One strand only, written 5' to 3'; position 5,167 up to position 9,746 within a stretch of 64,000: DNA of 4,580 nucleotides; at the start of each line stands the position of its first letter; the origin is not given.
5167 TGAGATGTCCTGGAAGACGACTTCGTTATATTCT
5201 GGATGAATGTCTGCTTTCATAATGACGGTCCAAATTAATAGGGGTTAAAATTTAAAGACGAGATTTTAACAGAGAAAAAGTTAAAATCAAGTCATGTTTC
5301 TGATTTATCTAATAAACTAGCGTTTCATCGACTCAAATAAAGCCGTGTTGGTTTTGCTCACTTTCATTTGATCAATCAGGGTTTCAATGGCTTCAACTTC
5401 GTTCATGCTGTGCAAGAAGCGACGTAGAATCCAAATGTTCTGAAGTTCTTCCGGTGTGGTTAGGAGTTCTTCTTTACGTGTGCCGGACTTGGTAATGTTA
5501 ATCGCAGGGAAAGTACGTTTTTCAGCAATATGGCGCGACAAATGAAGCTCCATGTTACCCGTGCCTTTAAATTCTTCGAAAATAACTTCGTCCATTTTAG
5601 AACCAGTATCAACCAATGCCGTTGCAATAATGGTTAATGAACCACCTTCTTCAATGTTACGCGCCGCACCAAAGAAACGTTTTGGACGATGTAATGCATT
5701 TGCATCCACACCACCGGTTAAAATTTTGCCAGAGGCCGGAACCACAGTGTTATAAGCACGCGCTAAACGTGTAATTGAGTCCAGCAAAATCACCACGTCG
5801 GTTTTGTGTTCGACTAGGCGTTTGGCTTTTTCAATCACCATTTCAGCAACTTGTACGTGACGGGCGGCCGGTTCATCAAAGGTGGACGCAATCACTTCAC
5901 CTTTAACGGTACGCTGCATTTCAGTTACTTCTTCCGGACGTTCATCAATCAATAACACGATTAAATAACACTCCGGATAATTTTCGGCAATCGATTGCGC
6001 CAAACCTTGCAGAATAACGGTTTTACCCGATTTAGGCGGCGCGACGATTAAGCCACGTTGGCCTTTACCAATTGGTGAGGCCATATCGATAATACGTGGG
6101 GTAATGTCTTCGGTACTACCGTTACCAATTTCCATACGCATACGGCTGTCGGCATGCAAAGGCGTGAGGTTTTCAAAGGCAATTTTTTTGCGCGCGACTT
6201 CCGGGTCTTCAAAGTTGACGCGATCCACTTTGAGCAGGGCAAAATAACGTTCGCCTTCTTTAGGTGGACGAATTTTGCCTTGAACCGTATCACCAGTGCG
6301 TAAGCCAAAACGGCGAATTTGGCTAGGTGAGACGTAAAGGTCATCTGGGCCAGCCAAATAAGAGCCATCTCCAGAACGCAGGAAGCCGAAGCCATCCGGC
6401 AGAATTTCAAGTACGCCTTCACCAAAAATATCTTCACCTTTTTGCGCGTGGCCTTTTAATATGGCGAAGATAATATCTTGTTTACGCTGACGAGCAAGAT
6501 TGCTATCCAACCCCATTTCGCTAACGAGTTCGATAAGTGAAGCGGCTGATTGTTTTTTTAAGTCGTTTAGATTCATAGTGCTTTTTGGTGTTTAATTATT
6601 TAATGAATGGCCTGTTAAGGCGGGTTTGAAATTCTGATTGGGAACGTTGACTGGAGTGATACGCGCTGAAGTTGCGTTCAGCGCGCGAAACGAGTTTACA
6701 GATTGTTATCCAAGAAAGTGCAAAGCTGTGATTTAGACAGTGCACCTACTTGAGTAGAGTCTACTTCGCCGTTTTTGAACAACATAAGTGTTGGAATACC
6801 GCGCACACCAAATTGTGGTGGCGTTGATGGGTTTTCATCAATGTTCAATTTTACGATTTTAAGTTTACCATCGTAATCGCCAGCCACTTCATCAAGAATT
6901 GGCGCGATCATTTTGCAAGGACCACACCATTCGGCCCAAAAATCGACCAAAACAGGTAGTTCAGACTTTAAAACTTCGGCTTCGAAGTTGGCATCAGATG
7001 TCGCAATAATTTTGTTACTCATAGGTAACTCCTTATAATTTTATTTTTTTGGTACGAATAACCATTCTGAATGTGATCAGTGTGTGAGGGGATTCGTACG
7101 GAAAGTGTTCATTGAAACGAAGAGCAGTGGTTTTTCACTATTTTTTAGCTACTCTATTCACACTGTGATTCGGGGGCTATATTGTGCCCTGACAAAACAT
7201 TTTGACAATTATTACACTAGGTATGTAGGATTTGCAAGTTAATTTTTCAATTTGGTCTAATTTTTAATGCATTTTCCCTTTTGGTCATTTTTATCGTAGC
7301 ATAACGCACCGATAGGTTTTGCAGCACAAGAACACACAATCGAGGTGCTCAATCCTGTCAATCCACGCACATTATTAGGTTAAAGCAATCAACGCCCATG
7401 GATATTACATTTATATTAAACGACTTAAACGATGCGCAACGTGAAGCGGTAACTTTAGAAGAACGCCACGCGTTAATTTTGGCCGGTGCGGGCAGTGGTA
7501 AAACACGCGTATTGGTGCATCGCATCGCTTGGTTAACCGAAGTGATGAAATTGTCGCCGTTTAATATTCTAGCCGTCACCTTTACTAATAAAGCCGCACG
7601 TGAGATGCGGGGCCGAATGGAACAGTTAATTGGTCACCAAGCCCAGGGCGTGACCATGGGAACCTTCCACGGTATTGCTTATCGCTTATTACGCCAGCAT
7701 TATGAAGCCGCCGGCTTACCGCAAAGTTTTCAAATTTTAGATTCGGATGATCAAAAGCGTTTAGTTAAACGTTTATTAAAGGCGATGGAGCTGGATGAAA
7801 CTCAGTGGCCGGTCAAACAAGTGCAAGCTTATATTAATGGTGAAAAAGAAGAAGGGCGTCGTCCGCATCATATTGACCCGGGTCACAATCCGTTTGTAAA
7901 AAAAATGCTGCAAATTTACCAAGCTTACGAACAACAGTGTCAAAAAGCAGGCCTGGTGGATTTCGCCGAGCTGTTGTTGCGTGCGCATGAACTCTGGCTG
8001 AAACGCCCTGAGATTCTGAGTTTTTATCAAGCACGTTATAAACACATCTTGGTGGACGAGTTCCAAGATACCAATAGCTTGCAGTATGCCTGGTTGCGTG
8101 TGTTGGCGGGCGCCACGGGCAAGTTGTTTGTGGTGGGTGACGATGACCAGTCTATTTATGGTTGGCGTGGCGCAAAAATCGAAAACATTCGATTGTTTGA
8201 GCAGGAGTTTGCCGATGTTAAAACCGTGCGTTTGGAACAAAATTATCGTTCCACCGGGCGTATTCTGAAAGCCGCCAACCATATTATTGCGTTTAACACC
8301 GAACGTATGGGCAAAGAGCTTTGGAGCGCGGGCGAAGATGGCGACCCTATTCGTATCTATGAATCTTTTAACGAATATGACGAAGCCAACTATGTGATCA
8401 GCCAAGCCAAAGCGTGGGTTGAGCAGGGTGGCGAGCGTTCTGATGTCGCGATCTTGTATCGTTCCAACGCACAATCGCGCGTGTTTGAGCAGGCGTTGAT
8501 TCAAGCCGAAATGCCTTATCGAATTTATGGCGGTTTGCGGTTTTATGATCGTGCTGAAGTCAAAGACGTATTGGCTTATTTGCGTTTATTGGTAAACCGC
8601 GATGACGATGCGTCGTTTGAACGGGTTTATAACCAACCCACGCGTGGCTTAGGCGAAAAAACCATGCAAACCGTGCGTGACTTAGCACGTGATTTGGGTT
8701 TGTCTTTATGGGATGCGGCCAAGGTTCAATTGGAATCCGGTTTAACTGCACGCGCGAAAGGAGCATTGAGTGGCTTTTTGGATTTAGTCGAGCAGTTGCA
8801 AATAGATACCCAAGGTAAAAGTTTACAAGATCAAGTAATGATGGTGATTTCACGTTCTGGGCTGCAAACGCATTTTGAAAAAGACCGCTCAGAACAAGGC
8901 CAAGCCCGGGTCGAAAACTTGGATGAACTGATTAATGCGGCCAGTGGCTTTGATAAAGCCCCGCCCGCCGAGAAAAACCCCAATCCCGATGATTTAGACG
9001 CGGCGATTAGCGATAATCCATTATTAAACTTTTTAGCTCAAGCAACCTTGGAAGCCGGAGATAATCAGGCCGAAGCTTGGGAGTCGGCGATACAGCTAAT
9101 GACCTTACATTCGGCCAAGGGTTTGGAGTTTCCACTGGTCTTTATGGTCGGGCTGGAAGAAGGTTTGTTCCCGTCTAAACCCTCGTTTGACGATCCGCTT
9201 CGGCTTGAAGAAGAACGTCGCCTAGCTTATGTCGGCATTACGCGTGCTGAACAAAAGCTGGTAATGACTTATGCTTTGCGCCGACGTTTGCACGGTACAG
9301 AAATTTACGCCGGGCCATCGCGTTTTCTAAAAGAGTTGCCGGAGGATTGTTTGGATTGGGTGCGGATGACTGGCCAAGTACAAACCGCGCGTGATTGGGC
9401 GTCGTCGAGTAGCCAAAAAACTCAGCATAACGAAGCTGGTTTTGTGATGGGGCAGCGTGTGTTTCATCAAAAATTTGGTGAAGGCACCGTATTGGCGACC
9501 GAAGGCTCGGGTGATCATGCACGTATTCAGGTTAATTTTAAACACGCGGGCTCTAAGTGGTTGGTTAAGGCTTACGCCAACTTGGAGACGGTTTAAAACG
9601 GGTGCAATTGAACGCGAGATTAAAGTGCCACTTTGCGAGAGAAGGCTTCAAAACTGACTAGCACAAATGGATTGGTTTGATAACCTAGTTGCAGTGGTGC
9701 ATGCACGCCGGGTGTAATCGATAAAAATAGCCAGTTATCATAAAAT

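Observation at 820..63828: Highly iterated palindrome (consensus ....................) pervades the window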

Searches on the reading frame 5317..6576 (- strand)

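Call 11: search_protein_families(library=ncbifam, proteins=[window:5317-6576:-], max_evalue=0.00001)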
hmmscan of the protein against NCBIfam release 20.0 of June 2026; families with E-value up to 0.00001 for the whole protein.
window:5317-6576:- (419 aa): 21 families
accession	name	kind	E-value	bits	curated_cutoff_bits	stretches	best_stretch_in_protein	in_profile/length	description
TIGR00767.1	rho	equivalog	6.6e-210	697.2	509.45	1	2-418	2-414/415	transcription termination factor Rho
NF006886.1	PRK09376.1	equivalog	2.6e-205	682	315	1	1-417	1-413/413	transcription termination factor Rho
NF041509.1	paralog_Rho2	exception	2.2e-138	461.5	628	1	64-414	12-357/360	transcription termination factor Rho, short form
TIGR02546.1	III_secr_ATP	equivalog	2e-25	89.4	604.75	1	161-397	135-373/423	type III secretion system ATPase SctN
TIGR03496.1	FliI_clade1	equivalog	3.3e-24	85.5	619.1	1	159-397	124-366/414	flagellar protein export ATPase FliI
TIGR03498.1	FliI_clade3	equivalog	3.7e-23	81.9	587.45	1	158-398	126-370/418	flagellar protein export ATPase FliI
TIGR01026.1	fliI_yscN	subfamily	1.5e-21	76.6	379.5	1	129-396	127-389/440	FliI/YscN family ATPase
NF006012.0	PRK08149.1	equivalog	4.5e-20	72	594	1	161-397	143-381/431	type III secretion system ATPase SctN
NF005765.0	PRK07594.1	equivalog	7.6e-20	71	715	1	161-397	144-382/433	EscN/YscN/HrcN family type III secretion system ATPase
TIGR03497.1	FliI_clade2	equivalog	2e-19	69.9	629.8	1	158-400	123-367/413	flagellar protein export ATPase FliI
NF005295.0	PRK06820.1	equivalog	1.8e-18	66.7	690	1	161-397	152-390/440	EscN/YscN/HrcN family type III secretion system ATPase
NF006575.0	PRK09099.1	subfamily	7.1e-18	64.6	706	1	124-398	116-393/443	type III secretion system ATPase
NF005391.0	PRK06936.1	equivalog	1.2e-17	63.9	657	1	161-397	151-389/439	type III secretion system ATPase SctN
NF005535.1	PRK07196.1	equivalog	6.8e-13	48.4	715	1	157-376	142-364/434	flagellar protein export ATPase FliI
NF006290.1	PRK08472.1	equivalog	1.2e-12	47.4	644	1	161-395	146-382/433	flagellar protein export ATPase FliI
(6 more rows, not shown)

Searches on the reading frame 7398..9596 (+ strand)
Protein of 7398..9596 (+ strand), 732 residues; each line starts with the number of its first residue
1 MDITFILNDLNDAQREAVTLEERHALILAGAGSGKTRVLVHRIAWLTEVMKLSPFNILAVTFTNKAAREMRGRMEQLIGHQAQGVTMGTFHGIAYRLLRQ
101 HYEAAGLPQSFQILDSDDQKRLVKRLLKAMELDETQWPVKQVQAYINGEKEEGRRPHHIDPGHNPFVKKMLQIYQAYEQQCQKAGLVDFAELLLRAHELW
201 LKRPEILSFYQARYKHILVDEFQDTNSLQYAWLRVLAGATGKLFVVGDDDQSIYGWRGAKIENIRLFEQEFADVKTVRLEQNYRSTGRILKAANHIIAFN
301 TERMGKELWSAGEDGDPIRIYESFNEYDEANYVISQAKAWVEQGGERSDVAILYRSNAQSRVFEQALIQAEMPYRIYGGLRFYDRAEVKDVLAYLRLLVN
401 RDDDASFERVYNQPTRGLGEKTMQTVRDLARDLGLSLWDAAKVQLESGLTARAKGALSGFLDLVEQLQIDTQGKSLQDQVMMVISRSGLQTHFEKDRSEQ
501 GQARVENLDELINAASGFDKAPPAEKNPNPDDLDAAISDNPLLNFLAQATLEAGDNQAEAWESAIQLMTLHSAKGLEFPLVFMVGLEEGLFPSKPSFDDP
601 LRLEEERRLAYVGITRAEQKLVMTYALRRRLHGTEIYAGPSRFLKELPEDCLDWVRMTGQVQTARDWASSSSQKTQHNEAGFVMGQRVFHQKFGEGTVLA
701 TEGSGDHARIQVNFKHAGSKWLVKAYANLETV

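Call 11: search_protein_families(library=ncbifam, proteins=[window:7398-9596:+], max_evalue=0.00001)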
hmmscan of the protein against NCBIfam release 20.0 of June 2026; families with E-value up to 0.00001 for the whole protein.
window:7398-9596:+ (732 aa): 16 families
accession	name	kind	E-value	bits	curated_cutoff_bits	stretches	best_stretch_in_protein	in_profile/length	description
NF008743.0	PRK11773.1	equivalog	0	1155.5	965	1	1-732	1-720/720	DNA helicase II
TIGR01075.1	uvrD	equivalog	0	1070.9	1144.45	1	6-730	1-715/715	DNA helicase II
TIGR01073.1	pcrA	equivalog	3.5e-231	769.5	911.2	1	7-729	2-724/725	DNA helicase PcrA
TIGR01074.1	rep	equivalog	1.9e-173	578.3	951.45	1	10-665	2-651/668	DNA helicase Rep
NF008172.0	PRK10919.1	equivalog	4.7e-143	477.8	1168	1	10-661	3-647/673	DNA helicase Rep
NF008276.0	PRK11054.1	equivalog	2.1e-52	178.6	543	2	9-121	196-303/684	DNA helicase IV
TIGR02785.1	addA_Gpos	equivalog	1.4e-49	168.9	707.65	3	145-296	316-479/1234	helicase-exonuclease AddAB subunit AddA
TIGR00609.1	recB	equivalog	2.3e-40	138.6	696.05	2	172-302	328-460/1175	exodeoxyribonuclease V subunit beta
NF010485.0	PRK13909.1-2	equivalog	1.4e-35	122.8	650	2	168-583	282-629/909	RecB-like helicase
NF010487.0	PRK13909.1-4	equivalog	1.9e-34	119.1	759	1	168-402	278-530/924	RecB-like helicase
TIGR02784.1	addA_alphas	equivalog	2.1e-33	115.8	860.75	2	173-300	347-496/1138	double-strand break repair helicase AddA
NF010486.0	PRK13909.1-3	equivalog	6e-16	57.6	1109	1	215-323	332-449/921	RecB-like helicase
NF008128.0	PRK10876.1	equivalog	4.2e-14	51.2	1697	1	168-298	330-462/1181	exodeoxyribonuclease V subunit beta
NF041464.1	HelD_BACSU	equivalog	9e-14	50.3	419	1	213-369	546-695/779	RNA polymerase recycling motor HelD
NF010484.0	PRK13909.1-1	equivalog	1.6e-13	49.3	1074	1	167-297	293-435/945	RecB-like helicase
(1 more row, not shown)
